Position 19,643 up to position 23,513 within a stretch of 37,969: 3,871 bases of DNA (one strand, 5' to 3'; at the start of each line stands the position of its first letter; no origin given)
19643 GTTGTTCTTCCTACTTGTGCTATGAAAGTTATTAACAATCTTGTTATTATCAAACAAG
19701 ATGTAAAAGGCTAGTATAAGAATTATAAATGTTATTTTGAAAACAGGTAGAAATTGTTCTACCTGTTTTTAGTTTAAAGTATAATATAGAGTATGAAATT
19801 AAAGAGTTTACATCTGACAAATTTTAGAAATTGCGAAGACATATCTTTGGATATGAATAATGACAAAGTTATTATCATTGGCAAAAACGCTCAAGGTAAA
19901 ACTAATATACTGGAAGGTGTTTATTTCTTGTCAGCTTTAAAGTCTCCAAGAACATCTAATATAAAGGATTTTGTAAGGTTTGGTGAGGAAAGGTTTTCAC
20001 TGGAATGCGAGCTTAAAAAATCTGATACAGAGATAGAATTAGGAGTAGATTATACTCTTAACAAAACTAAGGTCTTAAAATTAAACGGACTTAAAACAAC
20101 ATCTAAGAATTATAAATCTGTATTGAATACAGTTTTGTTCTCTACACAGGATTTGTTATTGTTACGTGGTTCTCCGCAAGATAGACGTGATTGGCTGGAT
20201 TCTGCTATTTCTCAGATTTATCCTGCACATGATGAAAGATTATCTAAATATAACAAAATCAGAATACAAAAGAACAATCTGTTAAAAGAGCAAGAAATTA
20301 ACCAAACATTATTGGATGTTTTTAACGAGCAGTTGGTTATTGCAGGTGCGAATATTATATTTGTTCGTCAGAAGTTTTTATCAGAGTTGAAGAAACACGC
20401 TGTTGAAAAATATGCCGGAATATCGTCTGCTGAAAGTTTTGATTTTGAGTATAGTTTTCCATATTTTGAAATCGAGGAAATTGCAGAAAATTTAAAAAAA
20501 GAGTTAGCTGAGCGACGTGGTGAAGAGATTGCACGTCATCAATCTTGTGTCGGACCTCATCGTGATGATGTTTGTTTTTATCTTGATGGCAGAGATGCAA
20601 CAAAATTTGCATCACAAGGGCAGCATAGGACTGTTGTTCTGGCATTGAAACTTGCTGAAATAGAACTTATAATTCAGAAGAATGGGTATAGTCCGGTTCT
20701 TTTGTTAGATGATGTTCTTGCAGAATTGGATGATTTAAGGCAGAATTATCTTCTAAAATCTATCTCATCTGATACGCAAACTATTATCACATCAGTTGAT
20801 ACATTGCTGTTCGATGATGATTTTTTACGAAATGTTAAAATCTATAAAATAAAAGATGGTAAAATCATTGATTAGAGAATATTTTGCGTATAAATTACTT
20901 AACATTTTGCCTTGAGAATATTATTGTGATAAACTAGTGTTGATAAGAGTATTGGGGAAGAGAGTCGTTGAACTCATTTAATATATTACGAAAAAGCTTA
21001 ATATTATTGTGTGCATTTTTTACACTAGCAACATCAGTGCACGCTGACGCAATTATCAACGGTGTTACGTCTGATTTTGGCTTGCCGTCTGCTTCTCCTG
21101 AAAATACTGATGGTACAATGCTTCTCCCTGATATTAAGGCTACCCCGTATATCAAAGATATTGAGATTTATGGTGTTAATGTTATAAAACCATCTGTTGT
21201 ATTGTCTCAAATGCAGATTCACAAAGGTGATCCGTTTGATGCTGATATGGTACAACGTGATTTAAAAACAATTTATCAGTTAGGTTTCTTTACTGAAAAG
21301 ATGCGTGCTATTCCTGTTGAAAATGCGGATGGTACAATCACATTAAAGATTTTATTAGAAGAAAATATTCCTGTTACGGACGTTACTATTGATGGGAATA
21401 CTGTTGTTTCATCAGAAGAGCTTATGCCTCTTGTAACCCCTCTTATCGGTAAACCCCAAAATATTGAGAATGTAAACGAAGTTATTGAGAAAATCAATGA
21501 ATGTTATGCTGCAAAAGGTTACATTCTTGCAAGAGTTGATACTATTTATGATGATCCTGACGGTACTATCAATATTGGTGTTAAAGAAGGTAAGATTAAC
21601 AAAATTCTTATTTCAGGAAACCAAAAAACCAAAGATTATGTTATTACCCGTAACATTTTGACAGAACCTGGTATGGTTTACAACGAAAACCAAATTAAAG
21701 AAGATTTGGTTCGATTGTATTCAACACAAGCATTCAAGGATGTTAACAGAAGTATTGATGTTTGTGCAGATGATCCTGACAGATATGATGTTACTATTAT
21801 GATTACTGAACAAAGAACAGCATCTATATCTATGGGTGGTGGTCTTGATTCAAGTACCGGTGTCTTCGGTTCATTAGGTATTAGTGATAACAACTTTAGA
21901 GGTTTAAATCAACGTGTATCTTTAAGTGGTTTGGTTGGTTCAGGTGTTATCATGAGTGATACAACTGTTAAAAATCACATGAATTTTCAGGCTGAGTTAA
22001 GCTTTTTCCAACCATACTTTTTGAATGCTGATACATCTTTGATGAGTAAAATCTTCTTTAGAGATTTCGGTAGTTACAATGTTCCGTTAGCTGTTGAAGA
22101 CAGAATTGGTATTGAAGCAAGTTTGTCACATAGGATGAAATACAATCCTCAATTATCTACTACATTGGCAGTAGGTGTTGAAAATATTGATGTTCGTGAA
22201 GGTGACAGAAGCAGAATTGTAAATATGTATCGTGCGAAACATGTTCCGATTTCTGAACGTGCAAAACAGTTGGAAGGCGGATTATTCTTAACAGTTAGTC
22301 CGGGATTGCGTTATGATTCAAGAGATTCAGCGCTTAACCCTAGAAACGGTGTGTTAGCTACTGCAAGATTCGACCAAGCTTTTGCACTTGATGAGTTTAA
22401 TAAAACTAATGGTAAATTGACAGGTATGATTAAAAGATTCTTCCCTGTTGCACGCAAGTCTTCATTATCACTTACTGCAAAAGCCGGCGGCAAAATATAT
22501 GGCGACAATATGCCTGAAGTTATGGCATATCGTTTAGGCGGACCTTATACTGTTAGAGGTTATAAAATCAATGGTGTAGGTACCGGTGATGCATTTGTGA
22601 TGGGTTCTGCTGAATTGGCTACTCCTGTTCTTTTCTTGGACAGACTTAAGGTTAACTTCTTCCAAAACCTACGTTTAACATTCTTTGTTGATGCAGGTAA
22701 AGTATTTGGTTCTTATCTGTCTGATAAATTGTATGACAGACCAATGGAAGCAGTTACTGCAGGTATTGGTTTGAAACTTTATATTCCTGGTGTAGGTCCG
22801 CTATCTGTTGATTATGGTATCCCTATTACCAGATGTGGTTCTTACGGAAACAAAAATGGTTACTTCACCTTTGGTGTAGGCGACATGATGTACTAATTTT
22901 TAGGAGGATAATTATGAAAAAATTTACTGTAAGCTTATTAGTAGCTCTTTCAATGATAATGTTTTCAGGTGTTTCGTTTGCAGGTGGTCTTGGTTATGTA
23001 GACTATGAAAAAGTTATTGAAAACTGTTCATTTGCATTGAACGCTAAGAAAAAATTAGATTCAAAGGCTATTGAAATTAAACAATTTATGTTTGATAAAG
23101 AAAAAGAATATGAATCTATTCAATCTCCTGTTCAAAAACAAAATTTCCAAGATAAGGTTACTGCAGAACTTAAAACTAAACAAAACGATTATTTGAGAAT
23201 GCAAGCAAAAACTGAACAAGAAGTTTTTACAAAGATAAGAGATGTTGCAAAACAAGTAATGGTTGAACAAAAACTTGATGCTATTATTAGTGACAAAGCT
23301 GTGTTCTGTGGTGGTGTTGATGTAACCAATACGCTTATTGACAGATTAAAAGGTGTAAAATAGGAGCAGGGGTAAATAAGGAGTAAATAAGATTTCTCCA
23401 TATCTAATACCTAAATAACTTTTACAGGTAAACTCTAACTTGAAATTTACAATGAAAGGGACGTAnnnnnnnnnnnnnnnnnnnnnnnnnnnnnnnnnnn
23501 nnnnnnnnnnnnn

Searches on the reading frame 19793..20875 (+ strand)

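Call 5: search_protein_families(library=pfam, proteins=[window:19793-20875:+])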
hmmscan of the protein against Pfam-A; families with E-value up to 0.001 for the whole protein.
window:19793-20875:+ (360 aa): 4 families
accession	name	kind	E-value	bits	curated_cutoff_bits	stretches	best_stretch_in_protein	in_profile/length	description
PF02463.25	SMC_N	-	3.6e-21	76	40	1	3-355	2-216/220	RecF/RecN/SMC N terminal domain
PF13175.12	AAA_15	-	5.9e-12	46.3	32.1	1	1-190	1-140/374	AAA ATPase domain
PF13476.12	AAA_23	-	4e-05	24.8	27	1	5-241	1-170/201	AAA domain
PF13304.12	AAA_21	-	0.0004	21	27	1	27-121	3-105/304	AAA domain, putative AbiEii toxin, Type IV TA system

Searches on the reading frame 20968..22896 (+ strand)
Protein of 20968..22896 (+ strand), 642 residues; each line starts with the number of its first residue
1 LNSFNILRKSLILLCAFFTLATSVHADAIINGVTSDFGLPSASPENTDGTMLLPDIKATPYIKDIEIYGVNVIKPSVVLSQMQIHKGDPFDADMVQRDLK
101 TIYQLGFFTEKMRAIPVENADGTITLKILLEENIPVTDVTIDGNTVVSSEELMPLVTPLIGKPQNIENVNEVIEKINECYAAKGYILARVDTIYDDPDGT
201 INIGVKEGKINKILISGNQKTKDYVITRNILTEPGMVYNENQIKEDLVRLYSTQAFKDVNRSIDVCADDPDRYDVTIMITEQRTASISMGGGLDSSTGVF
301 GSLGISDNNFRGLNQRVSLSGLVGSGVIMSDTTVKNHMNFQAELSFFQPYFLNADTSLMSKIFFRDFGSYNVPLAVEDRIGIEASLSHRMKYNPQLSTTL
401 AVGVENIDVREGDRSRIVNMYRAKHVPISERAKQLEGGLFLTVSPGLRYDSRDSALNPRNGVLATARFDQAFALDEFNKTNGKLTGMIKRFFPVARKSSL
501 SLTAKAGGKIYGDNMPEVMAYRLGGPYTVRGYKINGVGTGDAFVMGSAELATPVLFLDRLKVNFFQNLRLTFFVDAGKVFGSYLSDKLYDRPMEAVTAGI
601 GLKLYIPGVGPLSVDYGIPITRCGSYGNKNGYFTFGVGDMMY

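Call 5: search_protein_families(library=pfam, proteins=[window:20968-22896:+])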
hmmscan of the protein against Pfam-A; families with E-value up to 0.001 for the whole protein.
window:20968-22896:+ (642 aa): 5 families
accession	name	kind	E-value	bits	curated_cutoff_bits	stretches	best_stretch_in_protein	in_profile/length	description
PF01103.29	Omp85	-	3.9e-43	148.6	24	1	309-638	1-322/325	Omp85 superfamily domain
PF07244.20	POTRA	-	7.3e-32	110.4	21.3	3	209-281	2-78/79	Surface antigen variable number repeat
PF08479.16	POTRA_2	-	2e-12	47.2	24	1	135-208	2-76/76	POTRA domain, ShlB-type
PF03865.19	ShlB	-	1.4e-06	28.4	22.7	1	477-603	195-310/311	Haemolysin secretion/activation protein ShlB/FhaC/HecB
PF25282.1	POTRA1_3_Toc75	-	0.00032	21.3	27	0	80-132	46-99/99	Toc75-like, POTRA domain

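Call 8: search_protein_families(library=ncbifam, proteins=[window:20968-22896:+], max_evalue=0.1)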
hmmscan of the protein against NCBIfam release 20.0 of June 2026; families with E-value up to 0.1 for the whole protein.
window:20968-22896:+ (642 aa): 8 families
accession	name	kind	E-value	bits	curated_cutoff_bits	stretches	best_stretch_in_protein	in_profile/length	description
TIGR03303.1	OM_YaeT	equivalog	9.7e-76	255.7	297.15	2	136-639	243-739/741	outer membrane protein assembly factor BamA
NF008287.0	PRK11067.1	subfamily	1.1e-30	106.7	1181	2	124-539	256-669/802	outer membrane protein assembly factor BamA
TIGR00992.1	3a0901s03IAP75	subfamily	2.5e-24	85.5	1163.25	1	165-625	221-704/718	IAP75 family chloroplast envelope protein translocase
NF058613.1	OMPAssmBamADein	equivalog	4.9e-21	74.4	1050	2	135-319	332-519/857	outer membrane protein assembly factor BamA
NF052279.1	lipo_TamL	exception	5.4e-13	48.3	400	1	205-396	254-456/747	translocation and assembly module lipoprotein TamL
NF047779.1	Omp85_fam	subfamily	1.3e-11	44.6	200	1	431-636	215-420/423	Omp85 family outer membrane protein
NF047950.2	ATportTamA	equivalog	1.3e-07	30.6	625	1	514-625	453-556/569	autotransporter assembly complex protein TamA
NF007784.0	PRK10475.1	equivalog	0.067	12.2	318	0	148-229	60-142/290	23S rRNA pseudouridine(2604) synthase RluF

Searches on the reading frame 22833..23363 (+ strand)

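Call 7: search_protein_families(library=pfam, proteins=[window:22833-23363:+], max_evalue=10)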
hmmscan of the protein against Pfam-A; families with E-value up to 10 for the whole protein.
window:22833-23363:+ (176 aa): 2 families
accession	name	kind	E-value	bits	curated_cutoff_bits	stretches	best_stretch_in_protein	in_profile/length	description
PF03938.19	OmpH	-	1.9e-08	35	32.4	1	53-172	2-141/141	Outer membrane protein (OmpH-like)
PF24020.1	DUF7333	-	0.19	12.2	27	1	27-55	27-55/61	Family of unknown function (DUF7333)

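Call 8: search_protein_families(library=ncbifam, proteins=[window:22833-23363:+], max_evalue=0.1)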
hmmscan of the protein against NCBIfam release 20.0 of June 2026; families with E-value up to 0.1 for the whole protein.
window:22833-23363:+ (176 aa): 1 family
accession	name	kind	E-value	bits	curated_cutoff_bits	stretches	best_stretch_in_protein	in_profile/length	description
NF005365.0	PRK06886.1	equivalog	0.021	13.9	340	1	47-111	143-208/327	hypothetical protein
